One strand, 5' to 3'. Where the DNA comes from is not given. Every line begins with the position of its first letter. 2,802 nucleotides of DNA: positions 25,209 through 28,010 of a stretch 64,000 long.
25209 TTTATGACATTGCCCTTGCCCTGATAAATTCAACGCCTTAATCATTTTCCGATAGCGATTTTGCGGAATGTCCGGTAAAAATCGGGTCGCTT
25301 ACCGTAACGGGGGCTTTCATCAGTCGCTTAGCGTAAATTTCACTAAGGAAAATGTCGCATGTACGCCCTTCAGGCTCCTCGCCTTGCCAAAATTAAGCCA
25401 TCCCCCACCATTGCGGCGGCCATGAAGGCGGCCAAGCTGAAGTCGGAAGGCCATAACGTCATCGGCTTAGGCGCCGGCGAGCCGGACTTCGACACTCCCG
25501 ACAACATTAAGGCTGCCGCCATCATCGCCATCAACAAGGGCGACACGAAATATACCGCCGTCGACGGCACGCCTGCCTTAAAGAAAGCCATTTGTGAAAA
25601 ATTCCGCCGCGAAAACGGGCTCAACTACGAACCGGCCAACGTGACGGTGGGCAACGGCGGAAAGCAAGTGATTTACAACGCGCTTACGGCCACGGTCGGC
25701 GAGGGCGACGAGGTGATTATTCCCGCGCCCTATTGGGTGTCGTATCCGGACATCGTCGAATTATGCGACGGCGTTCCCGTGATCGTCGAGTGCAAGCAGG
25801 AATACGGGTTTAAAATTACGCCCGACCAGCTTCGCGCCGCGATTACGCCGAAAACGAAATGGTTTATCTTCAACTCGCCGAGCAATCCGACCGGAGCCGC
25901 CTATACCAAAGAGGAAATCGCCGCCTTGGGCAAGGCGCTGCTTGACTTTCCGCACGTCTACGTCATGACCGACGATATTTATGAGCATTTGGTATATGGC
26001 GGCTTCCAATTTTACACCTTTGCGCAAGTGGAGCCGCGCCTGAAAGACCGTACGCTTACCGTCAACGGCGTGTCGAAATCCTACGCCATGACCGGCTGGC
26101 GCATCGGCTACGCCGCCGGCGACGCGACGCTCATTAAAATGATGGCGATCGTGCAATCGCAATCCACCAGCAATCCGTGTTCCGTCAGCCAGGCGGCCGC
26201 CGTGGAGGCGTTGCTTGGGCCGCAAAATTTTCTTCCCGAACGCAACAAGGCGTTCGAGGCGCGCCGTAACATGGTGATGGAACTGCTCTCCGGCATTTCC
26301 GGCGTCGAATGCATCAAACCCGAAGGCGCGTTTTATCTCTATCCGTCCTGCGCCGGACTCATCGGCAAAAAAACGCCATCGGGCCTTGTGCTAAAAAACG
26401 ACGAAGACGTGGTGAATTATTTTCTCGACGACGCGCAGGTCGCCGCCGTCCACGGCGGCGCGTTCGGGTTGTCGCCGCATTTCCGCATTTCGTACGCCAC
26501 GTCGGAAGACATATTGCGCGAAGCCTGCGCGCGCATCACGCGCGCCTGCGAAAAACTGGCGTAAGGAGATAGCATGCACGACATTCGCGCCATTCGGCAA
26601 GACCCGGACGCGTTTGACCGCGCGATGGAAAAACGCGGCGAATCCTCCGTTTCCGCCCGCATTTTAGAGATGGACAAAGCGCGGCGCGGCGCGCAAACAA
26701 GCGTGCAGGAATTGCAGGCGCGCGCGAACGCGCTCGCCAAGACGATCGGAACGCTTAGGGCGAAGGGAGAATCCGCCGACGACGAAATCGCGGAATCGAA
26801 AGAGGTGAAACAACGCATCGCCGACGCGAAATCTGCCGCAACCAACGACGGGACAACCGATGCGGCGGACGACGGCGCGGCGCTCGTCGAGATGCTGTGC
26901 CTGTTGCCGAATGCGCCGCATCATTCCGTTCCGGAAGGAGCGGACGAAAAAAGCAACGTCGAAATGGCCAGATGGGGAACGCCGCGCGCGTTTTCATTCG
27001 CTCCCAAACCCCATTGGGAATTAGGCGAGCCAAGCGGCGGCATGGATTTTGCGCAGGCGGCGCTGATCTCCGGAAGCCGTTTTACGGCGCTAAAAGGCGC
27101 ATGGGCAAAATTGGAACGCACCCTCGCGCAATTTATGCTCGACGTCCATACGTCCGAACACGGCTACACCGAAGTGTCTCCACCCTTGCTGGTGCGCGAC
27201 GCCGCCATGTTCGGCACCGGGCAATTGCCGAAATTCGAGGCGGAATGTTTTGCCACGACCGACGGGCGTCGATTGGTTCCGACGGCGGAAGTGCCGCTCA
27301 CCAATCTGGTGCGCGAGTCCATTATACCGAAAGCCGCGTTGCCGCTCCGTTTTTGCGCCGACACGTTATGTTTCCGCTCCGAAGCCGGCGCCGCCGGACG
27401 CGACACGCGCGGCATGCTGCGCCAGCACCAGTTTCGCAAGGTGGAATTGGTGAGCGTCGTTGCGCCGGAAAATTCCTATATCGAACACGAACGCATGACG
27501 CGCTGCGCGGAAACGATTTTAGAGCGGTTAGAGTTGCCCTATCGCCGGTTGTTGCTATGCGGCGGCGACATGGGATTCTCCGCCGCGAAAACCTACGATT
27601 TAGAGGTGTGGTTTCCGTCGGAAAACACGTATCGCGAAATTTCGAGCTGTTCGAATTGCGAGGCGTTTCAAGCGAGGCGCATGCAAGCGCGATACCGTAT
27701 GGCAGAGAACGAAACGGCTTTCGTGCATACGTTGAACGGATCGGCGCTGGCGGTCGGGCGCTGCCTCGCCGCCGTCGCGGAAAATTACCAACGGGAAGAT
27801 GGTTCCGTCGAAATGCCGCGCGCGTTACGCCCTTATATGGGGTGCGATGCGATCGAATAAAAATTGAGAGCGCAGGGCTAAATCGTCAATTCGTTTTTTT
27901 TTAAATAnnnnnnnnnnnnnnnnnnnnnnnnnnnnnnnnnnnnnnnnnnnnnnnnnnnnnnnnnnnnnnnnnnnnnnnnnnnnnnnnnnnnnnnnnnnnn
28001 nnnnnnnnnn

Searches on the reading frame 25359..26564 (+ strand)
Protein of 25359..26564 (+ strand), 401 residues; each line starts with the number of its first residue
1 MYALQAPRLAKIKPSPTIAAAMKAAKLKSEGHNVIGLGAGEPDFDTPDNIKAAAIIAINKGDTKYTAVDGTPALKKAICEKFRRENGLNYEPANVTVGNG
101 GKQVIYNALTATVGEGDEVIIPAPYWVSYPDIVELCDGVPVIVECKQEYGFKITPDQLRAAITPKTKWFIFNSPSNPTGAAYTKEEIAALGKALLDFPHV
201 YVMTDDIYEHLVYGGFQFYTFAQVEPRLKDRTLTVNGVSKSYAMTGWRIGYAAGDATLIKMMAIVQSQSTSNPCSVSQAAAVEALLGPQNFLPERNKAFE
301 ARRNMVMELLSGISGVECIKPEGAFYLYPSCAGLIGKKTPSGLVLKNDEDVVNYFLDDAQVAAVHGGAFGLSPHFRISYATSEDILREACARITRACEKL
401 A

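Call 8: search_protein_families(library=pfam, max_evalue=0.001, proteins=[window:25359-26564:+])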
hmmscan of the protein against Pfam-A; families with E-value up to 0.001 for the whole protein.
window:25359-26564:+ (401 aa): 2 families
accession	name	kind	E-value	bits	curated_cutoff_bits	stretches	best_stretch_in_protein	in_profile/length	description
PF00155.27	Aminotran_1_2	-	8.4e-79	265.8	19.7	1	33-393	2-361/361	Aminotransferase class I and II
PF01041.23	DegT_DnrJ_EryC1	-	2.7e-07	30.6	19.8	1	95-168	43-115/360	DegT/DnrJ/EryC1/StrS aminotransferase family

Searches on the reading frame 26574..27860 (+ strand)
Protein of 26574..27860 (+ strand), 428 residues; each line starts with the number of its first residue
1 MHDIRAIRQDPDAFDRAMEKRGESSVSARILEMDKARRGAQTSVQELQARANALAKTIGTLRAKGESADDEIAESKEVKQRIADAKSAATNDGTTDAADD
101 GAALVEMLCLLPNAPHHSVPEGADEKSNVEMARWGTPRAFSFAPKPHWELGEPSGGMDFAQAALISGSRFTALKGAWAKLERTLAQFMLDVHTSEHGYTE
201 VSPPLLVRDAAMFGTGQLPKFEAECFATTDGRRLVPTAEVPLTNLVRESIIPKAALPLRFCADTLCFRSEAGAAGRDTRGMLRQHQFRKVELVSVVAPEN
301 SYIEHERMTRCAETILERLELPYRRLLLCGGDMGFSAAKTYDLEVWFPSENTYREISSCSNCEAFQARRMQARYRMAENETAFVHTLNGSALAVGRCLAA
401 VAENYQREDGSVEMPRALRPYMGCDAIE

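Call 9: search_protein_families(library=pfam, max_evalue=0.001, proteins=[window:26574-27860:+])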
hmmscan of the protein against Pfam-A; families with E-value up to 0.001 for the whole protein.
window:26574-27860:+ (428 aa): 2 families
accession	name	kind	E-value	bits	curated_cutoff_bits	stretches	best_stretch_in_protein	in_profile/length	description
PF00587.30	tRNA-synt_2b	-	1.6e-37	129.7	29.3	1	234-405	13-179/179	tRNA synthetase class II core domain (G, H, P, S and T)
PF02403.27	Seryl_tRNA_N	-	5.5e-20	72.1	28.2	1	1-88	1-89/108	Seryl-tRNA synthetase N-terminal domain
